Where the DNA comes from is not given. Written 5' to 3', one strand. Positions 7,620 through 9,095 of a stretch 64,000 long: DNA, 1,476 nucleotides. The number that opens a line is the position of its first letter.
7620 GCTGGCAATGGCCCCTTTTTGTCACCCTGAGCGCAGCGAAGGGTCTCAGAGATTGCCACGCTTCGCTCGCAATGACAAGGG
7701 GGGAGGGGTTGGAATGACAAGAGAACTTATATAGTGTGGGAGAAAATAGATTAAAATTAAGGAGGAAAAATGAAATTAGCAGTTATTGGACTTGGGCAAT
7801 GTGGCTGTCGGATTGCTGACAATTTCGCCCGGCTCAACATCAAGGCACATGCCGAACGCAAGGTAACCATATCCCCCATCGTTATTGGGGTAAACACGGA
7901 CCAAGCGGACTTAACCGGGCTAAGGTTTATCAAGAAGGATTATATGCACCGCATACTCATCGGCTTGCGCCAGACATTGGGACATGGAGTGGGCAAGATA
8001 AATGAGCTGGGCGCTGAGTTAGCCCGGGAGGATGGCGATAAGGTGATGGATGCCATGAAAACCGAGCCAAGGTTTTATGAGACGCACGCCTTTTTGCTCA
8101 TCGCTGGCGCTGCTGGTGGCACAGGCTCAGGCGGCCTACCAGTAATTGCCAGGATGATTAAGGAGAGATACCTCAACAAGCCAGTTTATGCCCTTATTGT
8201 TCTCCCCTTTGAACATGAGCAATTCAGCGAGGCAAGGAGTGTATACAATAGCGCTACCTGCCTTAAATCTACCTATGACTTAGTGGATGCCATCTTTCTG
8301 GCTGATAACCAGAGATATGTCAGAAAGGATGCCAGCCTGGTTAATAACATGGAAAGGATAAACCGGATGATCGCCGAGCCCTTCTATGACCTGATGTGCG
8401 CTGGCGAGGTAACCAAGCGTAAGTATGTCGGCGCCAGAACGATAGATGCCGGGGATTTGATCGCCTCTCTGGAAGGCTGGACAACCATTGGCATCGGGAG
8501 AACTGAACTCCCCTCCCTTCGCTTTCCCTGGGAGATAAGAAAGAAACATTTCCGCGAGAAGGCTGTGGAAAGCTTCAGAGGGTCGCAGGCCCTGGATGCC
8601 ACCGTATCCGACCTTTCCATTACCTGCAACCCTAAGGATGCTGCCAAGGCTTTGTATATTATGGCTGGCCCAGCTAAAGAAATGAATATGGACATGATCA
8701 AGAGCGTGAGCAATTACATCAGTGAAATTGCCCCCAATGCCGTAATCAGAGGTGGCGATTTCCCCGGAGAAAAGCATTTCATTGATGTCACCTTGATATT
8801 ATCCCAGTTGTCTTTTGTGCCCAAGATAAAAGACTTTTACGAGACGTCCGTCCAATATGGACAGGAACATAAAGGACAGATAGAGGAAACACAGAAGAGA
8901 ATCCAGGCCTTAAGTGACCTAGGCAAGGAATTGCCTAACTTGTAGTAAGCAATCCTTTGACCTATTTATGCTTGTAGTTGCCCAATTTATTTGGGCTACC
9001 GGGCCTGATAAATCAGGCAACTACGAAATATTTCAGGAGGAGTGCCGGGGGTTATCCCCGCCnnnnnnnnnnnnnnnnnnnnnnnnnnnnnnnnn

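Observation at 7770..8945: CetZ/tubulin-like GTPase paralog in a clearly bacterial genome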

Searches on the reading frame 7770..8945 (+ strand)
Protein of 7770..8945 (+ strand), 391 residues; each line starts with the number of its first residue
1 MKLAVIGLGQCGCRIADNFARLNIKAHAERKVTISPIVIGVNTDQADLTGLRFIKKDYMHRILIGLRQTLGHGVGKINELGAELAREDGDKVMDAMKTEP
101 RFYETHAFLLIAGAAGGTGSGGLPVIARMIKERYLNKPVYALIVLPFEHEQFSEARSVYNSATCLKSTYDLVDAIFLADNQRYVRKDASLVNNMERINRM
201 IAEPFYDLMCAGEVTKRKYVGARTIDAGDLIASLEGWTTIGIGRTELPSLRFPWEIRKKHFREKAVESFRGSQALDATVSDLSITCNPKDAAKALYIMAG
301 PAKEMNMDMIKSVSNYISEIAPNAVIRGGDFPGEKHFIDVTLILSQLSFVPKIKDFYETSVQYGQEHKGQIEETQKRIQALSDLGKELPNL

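Call 4: search_protein_families(library=pfam, proteins=[window:7770-8945:+], max_evalue=0.01)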
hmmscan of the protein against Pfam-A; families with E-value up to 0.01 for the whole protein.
window:7770-8945:+ (391 aa): 3 families
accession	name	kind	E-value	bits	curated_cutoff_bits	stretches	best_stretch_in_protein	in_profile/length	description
PF00091.31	Tubulin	-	5.2e-30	105.6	33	1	3-182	2-184/190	Tubulin/FtsZ family, GTPase domain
PF21011.2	CetZ_C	-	1.4e-18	67.4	21.6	1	189-360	3-178/180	Tubulin-like CetZ, C-terminal domain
PF13809.12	Tubulin_2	-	0.0033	17.2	27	0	107-146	163-206/356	Tubulin like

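Call 5: search_protein_families(library=ncbifam, proteins=[window:7770-8945:+], max_evalue=0.01)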
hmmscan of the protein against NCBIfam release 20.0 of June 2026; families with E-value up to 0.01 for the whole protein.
window:7770-8945:+ (391 aa): 1 family
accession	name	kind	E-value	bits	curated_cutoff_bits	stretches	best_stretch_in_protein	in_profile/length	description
TIGR00065.1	ftsZ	equivalog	4.2e-14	52.7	295.2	1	2-201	19-195/353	cell division protein FtsZ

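Call 12: search_solved_structures(query=window:7770-8942:+, max_evalue=0.001, show_alignments=2)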
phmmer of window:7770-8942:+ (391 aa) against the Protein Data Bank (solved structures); distinct sequences matched with E-value up to 0.001: 64 (the best 60 are shown).
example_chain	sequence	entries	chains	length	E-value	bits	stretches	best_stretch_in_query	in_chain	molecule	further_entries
4b46_A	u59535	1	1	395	4.1e-47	164.6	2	1-243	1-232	CELL DIVISION PROTEIN FTSZ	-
4b45_A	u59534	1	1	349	2e-25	93.3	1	1-359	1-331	CELL DIVISION PROTEIN FTSZ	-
3zid_A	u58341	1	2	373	4e-14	56.1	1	3-210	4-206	TUBULIN/FTSZ, GTPASE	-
2r6r_1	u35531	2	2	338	6.7e-09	38.9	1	41-170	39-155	Cell division protein ftsZ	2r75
1w5f_A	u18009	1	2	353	7.7e-07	32.1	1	41-176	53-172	CELL DIVISION PROTEIN FTSZ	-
1w58_1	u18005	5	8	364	8.7e-07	31.9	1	38-168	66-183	CELL DIVISION PROTEIN FTSZ HOMOLOG 1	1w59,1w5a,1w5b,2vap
1fsz_A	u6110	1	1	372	9e-07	31.9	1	38-168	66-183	FTSZ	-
1w5e_A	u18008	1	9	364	1.1e-06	31.6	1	38-168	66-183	FTSZ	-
9v7v_A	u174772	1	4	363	1.3e-06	31.4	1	37-184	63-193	Cell division protein FtsZ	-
7ojc_A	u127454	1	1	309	2.7e-06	30.3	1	39-183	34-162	Cell division protein FtsZ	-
4u39_A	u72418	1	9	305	3.8e-06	29.8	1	39-184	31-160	Cell division protein FtsZ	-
2rhh_A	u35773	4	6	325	4.4e-06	29.6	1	39-184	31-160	Cell Division Protein ftsZ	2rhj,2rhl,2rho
8grw_A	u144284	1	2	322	4.5e-06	29.6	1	58-184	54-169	Cell division protein FtsZ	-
7yop_A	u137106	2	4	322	4.5e-06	29.6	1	58-184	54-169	Cell division protein FtsZ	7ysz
5xdv_A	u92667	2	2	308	5e-06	29.4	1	53-184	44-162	Cell division protein FtsZ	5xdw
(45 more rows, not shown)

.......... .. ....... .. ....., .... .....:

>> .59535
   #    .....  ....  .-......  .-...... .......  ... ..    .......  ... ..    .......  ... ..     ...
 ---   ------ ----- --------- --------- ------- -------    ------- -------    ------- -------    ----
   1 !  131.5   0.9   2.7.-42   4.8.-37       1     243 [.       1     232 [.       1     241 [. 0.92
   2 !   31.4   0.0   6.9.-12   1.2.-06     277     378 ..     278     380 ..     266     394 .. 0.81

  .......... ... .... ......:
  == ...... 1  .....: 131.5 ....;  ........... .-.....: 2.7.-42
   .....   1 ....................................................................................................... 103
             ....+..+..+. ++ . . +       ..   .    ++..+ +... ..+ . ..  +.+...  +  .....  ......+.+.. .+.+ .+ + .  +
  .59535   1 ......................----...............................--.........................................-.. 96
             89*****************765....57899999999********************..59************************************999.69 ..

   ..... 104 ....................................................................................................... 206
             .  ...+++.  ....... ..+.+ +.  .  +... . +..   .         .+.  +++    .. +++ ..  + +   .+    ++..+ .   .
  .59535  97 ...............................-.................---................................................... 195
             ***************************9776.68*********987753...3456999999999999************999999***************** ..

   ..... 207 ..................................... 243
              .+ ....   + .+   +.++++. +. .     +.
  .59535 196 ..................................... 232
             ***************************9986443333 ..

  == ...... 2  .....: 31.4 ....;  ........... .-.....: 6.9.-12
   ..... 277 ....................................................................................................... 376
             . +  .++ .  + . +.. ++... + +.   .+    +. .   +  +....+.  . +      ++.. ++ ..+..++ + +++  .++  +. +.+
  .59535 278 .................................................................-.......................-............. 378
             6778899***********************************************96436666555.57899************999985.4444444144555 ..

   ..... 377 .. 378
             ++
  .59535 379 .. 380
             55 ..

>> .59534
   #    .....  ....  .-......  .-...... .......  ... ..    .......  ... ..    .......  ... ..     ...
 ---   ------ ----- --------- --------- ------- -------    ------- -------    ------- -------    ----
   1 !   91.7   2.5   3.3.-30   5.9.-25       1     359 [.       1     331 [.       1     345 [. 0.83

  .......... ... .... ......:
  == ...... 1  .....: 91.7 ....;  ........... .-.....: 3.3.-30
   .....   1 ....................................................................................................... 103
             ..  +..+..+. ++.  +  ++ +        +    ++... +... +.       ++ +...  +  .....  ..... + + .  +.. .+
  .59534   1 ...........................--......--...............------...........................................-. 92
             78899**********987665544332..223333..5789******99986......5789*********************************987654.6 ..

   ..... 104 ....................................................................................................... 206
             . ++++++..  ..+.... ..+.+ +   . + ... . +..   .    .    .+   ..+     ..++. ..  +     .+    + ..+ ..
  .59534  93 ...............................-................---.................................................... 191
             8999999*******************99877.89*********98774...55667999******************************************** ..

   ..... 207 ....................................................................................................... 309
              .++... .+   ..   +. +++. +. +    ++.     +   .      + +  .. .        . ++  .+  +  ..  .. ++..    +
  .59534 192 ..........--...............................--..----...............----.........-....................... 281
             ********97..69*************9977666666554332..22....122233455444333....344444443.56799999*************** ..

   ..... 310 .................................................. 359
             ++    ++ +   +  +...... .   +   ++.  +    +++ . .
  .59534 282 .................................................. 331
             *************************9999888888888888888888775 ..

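Call 13: find_homologous_proteins(query=window:7770-8942:+, max_evalue=0.00001)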
Query window:7770-8942:+ (391 aa): 5647 proteins with E <= 0.00001 among 8000 candidates; the best 120 are listed.
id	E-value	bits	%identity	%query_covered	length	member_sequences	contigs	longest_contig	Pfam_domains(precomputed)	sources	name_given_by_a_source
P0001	1.1e-258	876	100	100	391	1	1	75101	PF21011.3,PF00091.32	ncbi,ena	-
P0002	2.3e-254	861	98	100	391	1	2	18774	PF21011.3,PF00091.32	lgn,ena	-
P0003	3.4e-253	858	97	100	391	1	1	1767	PF21011.3,PF00091.32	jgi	-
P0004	9.0e-253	856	97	100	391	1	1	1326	PF21011.3,PF00091.32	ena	-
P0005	4.0e-252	854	97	100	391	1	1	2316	PF21011.3,PF00091.32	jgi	-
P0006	7.6e-252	853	96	100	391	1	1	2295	PF21011.3,PF00091.32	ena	-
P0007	4.5e-251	851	96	100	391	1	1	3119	PF21011.3,PF00091.32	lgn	-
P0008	2.6e-250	848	95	100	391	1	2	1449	PF21011.3,PF00091.32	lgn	-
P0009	1.3e-248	843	95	100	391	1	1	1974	PF21011.3,PF00091.32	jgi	-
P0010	2.6e-248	842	94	100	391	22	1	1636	PF21011.3,PF00091.32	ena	-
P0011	6.5e-247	837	95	100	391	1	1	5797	PF21011.3,PF00091.32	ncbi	-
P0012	2.7e-245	832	93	100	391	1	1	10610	PF21011.3,PF00091.32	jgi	jgi:cell division GTPase FtsZ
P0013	5.1e-245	831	94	100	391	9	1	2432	PF21011.3,PF00091.32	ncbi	-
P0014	3.5e-244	828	94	100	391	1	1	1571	PF21011.3,PF00091.32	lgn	-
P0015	3.6e-239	812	92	100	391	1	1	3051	PF21011.3,PF00091.32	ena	-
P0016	1.8e-230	783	86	100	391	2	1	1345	PF21011.3,PF00091.32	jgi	-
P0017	4.9e-230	781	85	100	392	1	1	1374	PF21011.3,PF00091.32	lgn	-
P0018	1.4e-229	780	85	100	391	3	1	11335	PF21011.3,PF00091.32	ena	-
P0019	1.8e-229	780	84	100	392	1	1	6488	PF21011.3,PF00091.32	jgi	-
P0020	1.6e-228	776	84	100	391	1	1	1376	PF21011.3,PF00091.32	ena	-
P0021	2.2e-228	776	86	100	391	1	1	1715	PF21011.3,PF00091.32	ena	-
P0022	3.0e-228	776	86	100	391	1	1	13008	PF21011.3,PF00091.32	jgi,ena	-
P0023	4.1e-228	775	84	100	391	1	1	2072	PF21011.3,PF00091.32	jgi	-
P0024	4.7e-228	775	86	100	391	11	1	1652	PF21011.3,PF00091.32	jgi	jgi:cell division GTPase FtsZ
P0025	5.7e-228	775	83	100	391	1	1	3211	PF21011.3,PF00091.32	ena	-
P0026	1.7e-227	773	85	100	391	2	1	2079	PF21011.3,PF00091.32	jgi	-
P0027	2.1e-227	773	83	100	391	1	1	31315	PF21011.3,PF00091.32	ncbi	-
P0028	2.1e-227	773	83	100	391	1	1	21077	PF21011.3,PF00091.32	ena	-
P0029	3.9e-227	772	83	100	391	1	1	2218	PF21011.3,PF00091.32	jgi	-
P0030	3.9e-227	772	83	100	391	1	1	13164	PF21011.3,PF00091.32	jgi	-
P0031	3.9e-227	772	83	100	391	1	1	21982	PF21011.3,PF00091.32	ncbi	-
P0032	3.9e-227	772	84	100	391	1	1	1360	PF21011.3,PF00091.32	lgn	-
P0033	5.2e-227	771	85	100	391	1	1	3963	PF21011.3,PF00091.32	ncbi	-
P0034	7.4e-227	771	83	100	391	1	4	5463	PF21011.3,PF00091.32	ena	-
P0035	7.5e-227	771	83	100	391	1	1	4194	PF21011.3,PF00091.32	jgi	-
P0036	9.1e-227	771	85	100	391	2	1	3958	PF21011.3,PF00091.32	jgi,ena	-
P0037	1.0e-226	771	83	100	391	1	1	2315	PF21011.3,PF00091.32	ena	-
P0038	1.4e-226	770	83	100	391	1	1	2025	PF21011.3,PF00091.32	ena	-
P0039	1.4e-226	770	83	100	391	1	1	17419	PF21011.3,PF00091.32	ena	-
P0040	1.9e-226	770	83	100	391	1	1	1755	PF21011.3,PF00091.32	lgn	-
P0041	1.9e-226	770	83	100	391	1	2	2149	PF21011.3,PF00091.32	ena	-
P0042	2.0e-226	770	85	100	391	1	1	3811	PF21011.3,PF00091.32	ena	-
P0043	2.4e-226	769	85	100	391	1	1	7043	PF21011.3,PF00091.32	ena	-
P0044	2.6e-226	769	85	100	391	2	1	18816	PF21011.3,PF13809.13,PF00091.32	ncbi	-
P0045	2.7e-226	769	83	100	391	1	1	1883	PF21011.3,PF00091.32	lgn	-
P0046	3.9e-226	769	85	100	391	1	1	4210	PF21011.3,PF13809.13,PF00091.32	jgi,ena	-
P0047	5.0e-226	768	83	100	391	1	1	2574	PF21011.3,PF00091.32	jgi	-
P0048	6.9e-226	768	83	100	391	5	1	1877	PF21011.3,PF00091.32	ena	-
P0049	7.0e-226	768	83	100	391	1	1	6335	PF21011.3,PF00091.32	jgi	-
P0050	7.0e-226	768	83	100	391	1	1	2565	PF21011.3,PF00091.32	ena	-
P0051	9.7e-226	767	83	100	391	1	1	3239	PF21011.3,PF00091.32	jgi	-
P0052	1.3e-225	767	83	100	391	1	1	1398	PF21011.3,PF00091.32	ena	-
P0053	1.4e-225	767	85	100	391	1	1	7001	PF21011.3,PF13809.13,PF00091.32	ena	-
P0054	2.3e-225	766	84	100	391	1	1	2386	PF21011.3,PF00091.32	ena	-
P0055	5.2e-225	765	83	100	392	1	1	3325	PF21011.3,PF00091.32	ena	-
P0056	6.6e-225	765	84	100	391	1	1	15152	PF21011.3,PF00091.32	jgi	-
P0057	7.2e-225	764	84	100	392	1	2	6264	PF21011.3,PF00091.32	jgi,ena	-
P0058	2.1e-224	763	84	100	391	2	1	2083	PF21011.3,PF00091.32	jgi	-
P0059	2.4e-224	763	84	100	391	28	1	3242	PF21011.3,PF00091.32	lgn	-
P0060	3.3e-224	762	83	100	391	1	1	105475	PF21011.3,PF00091.32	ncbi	-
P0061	1.3e-223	760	83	100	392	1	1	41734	PF21011.3,PF00091.32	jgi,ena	jgi:cell division GTPase FtsZ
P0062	1.6e-223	760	83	100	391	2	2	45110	PF21011.3,PF13809.13,PF00091.32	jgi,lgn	-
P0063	1.7e-223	760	83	100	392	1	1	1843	PF21011.3,PF00091.32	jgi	jgi:cell division GTPase FtsZ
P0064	2.5e-223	759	83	100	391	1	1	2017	PF21011.3,PF00091.32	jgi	jgi:cell division GTPase FtsZ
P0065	2.8e-223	759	83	100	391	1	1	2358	PF21011.3,PF00091.32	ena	-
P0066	3.4e-223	759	83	100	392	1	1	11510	PF21011.3,PF00091.32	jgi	-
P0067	4.6e-223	758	84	100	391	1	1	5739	PF21011.3,PF00091.32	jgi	-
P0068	8.5e-223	758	82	100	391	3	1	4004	PF21011.3,PF00091.32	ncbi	-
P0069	1.7e-222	757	82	100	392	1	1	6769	PF21011.3,PF00091.32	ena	-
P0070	4.3e-222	755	82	100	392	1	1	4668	PF21011.3,PF00091.32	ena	-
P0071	5.6e-222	755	83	100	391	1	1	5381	PF21011.3,PF00091.32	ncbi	-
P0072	6.0e-222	755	82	100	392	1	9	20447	PF21011.3,PF00091.32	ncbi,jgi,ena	-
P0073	6.0e-222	755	82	100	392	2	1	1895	PF21011.3,PF00091.32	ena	-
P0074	1.6e-221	753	82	100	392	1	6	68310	PF21011.3,PF00091.32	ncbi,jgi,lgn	jgi:tubulin-like protein CetZ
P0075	2.8e-221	753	81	100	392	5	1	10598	PF21011.3,PF00091.32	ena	-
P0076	3.0e-221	753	81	100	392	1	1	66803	PF21011.3,PF00091.32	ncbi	-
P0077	6.5e-221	751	83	100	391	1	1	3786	PF21011.3,PF00091.32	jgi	-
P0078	2.2e-220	750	82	100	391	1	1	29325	PF21011.3,PF00091.32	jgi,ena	jgi:cell division GTPase FtsZ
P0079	3.9e-220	749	82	100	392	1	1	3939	PF21011.3,PF00091.32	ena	-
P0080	9.4e-220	748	82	100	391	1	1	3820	PF21011.3,PF00091.32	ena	-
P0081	9.8e-220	748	81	100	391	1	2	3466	PF21011.3,PF00091.32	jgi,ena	-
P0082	4.3e-219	745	81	100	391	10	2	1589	PF21011.3,PF00091.32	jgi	-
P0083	1.7e-218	743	80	100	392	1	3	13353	PF21011.3,PF00091.32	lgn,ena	-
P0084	2.3e-218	743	82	100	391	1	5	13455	PF21011.3,PF00091.32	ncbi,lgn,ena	-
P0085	8.5e-218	741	80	100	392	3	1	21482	PF21011.3,PF00091.32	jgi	jgi:cell division GTPase FtsZ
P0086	1.0e-217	741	80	100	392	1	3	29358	PF21011.3,PF00091.32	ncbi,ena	-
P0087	1.1e-217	741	81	100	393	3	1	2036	PF21011.3,PF00091.32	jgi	jgi:cell division GTPase FtsZ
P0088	1.2e-217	741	81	100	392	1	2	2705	PF21011.3,PF00091.32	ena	-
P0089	2.3e-217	740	80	100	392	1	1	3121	PF21011.3,PF00091.32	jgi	-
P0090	3.2e-217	739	80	100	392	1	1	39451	PF21011.3,PF00091.32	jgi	-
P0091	4.3e-217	739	80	100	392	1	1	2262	PF21011.3,PF00091.32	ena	-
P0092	6.2e-217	738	80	100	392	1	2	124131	PF21011.3,PF00091.32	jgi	-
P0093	8.5e-217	738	80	100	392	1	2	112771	PF21011.3,PF00091.32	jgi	-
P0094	1.5e-216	737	80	100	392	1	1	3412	PF21011.3,PF00091.32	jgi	-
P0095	1.7e-216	737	80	100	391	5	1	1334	PF21011.3,PF00091.32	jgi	-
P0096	2.1e-216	737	80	100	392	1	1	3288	PF21011.3,PF00091.32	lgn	-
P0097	2.1e-216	737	79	100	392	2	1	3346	PF21011.3,PF00091.32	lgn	-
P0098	4.0e-216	736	80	100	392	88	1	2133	PF21011.3,PF00091.32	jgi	jgi:cell division GTPase FtsZ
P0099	5.6e-216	735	79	100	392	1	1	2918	PF21011.3,PF13809.13,PF00091.32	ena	-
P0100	7.5e-216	735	79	100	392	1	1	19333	PF21011.3,PF13809.13,PF00091.32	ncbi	ncbi:MAG: tubulin/FtsZ family protein [Dehalococcoidia bacterium]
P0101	7.7e-216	735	79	100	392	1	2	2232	PF21011.3,PF00091.32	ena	-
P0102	8.0e-216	735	79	100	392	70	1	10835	PF21011.3,PF00091.32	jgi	jgi:cell division GTPase FtsZ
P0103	1.4e-215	734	79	100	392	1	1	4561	PF21011.3,PF00091.32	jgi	-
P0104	1.5e-215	734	79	100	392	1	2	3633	PF21011.3,PF13809.13,PF00091.32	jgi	-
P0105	2.0e-215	733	79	100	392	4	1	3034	PF21011.3,PF13809.13,PF00091.32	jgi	-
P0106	2.7e-215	733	79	100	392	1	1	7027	PF21011.3,PF00091.32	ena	-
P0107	2.8e-215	733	79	100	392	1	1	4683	PF21011.3,PF00091.32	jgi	-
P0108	3.7e-215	732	81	100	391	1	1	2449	PF21011.3,PF00091.32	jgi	jgi:cell division GTPase FtsZ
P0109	3.8e-215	732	79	100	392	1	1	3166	PF21011.3,PF00091.32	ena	-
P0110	5.2e-215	732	79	100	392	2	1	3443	PF21011.3,PF00091.32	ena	-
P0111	6.4e-215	732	80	100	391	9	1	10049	PF21011.3,PF00091.32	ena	-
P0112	7.2e-215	732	79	100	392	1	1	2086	PF21011.3,PF00091.32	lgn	-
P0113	7.6e-215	731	79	100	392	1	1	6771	PF21011.3,PF00091.32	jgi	-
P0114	7.6e-215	731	78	100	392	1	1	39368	PF21011.3,PF00091.32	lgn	-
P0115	9.8e-215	731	79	100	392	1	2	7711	PF21011.3,PF13809.13,PF00091.32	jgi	-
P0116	9.9e-215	731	79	100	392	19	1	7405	PF21011.3,PF13809.13,PF00091.32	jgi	jgi:cell division GTPase FtsZ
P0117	1.0e-214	731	79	100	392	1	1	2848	PF21011.3,PF00091.32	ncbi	-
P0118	2.0e-214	730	79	100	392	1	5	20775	PF21011.3,PF00091.32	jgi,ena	-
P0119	2.0e-214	730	78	100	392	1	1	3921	PF21011.3,PF00091.32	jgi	jgi:cell division GTPase FtsZ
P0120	4.6e-214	729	78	100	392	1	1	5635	PF21011.3,PF00091.32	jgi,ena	-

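Call 20: find_encoding_contigs(protein=P0001, flank=10000, max_places=3)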
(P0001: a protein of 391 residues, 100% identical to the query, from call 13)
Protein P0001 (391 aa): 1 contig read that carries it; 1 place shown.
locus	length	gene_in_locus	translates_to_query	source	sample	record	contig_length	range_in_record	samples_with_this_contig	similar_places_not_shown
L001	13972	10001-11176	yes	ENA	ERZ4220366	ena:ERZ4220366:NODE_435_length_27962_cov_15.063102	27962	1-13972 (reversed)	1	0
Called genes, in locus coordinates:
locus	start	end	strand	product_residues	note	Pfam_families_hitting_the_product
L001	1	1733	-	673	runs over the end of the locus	PF00082:Peptidase_S8, PF00404:Dockerin_1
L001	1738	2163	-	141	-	-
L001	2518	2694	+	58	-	-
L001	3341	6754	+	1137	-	-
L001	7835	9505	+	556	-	PF01833:TIG (faint)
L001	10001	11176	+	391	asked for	PF00091:Tubulin, PF21011:CetZ_C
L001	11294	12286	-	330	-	PF01384:PHO4, PF09339:HTH_IclR (faint), PF01384:PHO4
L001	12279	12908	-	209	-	PF01865:PhoU_div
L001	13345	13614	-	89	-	PF05016:ParE_toxin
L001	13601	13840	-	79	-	-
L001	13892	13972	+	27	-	?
